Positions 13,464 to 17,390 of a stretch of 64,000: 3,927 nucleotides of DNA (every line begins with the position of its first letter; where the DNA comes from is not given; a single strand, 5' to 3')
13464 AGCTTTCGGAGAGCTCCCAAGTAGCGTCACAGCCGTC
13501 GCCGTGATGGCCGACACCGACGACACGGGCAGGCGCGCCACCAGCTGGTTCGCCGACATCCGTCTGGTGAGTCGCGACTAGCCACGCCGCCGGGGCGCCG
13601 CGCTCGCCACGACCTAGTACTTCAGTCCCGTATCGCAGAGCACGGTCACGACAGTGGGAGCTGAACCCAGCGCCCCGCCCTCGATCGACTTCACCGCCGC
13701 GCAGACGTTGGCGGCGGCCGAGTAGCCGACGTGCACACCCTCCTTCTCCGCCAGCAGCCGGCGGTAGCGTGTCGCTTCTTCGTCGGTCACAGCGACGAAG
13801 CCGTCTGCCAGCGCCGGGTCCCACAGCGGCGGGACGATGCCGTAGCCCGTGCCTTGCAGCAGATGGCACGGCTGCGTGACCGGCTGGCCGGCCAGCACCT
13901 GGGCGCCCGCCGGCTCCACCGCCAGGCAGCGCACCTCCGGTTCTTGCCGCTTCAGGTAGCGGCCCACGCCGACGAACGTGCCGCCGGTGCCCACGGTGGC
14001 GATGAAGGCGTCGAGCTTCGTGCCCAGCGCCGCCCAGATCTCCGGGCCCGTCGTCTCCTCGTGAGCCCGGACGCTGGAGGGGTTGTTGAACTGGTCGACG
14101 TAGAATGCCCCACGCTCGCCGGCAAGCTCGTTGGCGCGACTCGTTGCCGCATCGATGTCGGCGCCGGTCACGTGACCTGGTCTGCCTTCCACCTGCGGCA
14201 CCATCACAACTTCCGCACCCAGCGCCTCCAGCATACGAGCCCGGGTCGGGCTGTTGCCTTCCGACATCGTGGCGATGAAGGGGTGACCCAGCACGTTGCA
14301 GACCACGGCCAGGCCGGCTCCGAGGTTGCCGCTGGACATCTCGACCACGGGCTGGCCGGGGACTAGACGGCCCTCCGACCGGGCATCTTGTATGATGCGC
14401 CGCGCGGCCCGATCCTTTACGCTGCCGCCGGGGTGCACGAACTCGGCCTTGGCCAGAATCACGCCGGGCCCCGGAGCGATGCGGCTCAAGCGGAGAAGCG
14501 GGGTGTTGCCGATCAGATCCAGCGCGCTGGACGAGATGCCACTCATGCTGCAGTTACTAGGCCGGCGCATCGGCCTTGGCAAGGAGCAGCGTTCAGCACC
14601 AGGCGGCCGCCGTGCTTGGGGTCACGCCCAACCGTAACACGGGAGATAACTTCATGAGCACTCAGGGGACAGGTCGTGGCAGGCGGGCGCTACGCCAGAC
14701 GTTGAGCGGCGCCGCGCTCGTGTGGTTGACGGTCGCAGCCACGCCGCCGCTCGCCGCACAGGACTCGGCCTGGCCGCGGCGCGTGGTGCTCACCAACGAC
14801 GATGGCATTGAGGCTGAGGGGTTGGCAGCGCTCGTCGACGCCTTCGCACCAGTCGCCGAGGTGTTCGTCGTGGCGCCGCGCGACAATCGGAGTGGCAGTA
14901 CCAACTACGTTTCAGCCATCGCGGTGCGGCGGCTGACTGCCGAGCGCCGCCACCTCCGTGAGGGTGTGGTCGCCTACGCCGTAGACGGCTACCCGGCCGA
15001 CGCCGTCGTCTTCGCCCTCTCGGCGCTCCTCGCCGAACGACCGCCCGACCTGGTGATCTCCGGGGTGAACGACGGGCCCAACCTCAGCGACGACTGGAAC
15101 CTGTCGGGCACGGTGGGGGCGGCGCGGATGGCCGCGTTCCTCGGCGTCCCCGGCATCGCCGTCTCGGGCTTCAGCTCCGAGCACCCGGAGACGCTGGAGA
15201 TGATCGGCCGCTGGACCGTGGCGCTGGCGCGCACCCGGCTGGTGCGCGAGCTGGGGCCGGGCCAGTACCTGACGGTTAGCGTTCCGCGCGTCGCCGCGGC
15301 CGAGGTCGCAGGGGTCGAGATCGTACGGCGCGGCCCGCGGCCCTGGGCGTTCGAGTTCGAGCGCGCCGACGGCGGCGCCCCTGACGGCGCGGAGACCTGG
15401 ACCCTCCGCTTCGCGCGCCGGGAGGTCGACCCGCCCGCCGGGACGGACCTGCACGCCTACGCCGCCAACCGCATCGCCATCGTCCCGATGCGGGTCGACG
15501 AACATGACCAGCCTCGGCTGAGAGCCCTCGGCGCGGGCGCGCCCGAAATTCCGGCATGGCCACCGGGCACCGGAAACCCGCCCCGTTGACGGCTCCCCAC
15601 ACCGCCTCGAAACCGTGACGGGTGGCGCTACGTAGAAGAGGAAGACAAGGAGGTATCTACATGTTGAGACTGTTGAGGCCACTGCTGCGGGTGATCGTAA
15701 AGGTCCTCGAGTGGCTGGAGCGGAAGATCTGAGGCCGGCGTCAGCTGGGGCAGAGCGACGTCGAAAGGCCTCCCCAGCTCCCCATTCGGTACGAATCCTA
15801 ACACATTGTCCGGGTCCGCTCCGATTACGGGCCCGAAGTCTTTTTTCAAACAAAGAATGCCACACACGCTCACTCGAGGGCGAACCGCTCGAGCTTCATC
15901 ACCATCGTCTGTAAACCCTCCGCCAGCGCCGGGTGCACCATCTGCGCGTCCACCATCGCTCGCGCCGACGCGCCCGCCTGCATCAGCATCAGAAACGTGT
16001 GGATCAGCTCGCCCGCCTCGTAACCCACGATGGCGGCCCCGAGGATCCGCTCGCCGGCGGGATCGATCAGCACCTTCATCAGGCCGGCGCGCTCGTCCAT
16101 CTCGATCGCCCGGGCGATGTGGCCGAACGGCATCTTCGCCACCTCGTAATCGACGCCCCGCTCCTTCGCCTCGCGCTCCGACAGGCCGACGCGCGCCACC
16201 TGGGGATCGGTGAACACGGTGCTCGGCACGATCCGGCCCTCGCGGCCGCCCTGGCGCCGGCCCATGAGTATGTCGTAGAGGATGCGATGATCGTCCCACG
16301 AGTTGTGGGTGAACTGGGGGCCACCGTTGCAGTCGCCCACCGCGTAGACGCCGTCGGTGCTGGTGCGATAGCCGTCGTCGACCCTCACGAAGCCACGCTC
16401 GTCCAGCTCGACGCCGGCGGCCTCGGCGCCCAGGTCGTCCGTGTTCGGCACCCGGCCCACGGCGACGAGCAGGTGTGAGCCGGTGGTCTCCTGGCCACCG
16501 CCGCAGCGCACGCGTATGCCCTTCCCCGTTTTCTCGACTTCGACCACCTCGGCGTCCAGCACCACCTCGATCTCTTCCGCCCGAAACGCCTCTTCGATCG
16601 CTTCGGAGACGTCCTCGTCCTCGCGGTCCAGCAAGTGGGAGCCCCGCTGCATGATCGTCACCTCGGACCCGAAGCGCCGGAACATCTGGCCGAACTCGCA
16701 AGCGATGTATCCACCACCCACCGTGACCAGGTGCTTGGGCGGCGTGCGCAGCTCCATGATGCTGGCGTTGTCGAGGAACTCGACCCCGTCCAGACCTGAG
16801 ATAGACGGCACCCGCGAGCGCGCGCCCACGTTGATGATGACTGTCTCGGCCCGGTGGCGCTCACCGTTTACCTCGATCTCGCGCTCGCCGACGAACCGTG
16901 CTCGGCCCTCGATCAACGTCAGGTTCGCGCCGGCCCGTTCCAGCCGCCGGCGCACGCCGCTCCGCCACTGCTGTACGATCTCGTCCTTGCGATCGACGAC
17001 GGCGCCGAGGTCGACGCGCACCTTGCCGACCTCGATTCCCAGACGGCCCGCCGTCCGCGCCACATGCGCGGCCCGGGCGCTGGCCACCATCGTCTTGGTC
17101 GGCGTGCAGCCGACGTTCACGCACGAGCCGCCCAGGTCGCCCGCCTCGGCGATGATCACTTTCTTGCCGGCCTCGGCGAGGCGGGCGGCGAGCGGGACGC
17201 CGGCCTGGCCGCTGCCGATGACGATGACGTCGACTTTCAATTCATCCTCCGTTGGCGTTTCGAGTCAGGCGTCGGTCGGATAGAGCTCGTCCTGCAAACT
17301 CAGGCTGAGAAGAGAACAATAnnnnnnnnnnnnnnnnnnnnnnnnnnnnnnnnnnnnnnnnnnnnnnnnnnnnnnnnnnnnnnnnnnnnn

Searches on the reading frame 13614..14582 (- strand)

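Call 73: search_protein_families(library=pfam, proteins=[window:13614-14582:-], max_evalue=0.0001)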
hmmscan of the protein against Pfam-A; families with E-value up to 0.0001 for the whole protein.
window:13614-14582:- (322 aa): 1 family
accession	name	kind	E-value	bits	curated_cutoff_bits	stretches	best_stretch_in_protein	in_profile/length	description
PF00291.31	PALP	-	1.3e-71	241.8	35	1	22-317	3-295/295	Pyridoxal-phosphate dependent enzyme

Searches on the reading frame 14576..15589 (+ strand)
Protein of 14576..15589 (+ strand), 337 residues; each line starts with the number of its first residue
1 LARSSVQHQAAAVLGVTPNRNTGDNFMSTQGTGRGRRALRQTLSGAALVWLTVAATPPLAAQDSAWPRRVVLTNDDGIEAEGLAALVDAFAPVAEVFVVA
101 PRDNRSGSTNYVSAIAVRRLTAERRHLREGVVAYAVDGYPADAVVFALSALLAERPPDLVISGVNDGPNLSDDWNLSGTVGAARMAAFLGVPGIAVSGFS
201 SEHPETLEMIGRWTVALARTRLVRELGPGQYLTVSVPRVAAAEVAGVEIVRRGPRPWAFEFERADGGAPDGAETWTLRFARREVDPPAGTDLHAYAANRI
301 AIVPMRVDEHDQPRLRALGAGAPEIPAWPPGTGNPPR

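Call 73: search_protein_families(library=pfam, proteins=[window:14576-15589:+], max_evalue=0.0001)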
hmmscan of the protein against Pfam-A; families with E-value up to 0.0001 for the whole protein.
window:14576-15589:+ (337 aa): 1 family
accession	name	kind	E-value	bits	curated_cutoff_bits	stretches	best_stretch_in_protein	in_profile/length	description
PF01975.23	SurE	-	1.4e-45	155.8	22.1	1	70-257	1-187/189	Survival protein SurE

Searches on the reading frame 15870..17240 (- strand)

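Call 73: search_protein_families(library=pfam, proteins=[window:15870-17240:-], max_evalue=0.0001)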
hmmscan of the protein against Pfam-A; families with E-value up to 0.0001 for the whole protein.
window:15870-17240:- (456 aa): 7 families
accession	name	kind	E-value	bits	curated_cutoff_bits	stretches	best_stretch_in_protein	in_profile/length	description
PF07992.20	Pyr_redox_2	-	1.6e-65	221.8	26.1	1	4-315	2-288/291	Pyridine nucleotide-disulphide oxidoreductase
PF02852.28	Pyr_redox_dim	-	1.2e-29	103.2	25.3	1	338-446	1-109/110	Pyridine nucleotide-disulphide oxidoreductase, dimerisation domain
PF00070.33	Pyr_redox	-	3.3e-24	85.7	22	1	170-243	1-78/82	Pyridine nucleotide-disulphide oxidoreductase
PF13738.12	Pyr_redox_3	-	4.1e-12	46.4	30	1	121-302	115-305/305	Pyridine nucleotide-disulphide oxidoreductase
PF03486.20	HI0933_like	-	9e-08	32.3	50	0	182-282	81-182/244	HI0933-like protein Rossmann domain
PF00890.30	FAD_binding_2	-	2.1e-05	24.3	20.4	1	4-36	1-33/414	FAD binding domain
PF12831.13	FAD_oxidored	-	4.5e-05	23.4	27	0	4-52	1-50/416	FAD dependent oxidoreductase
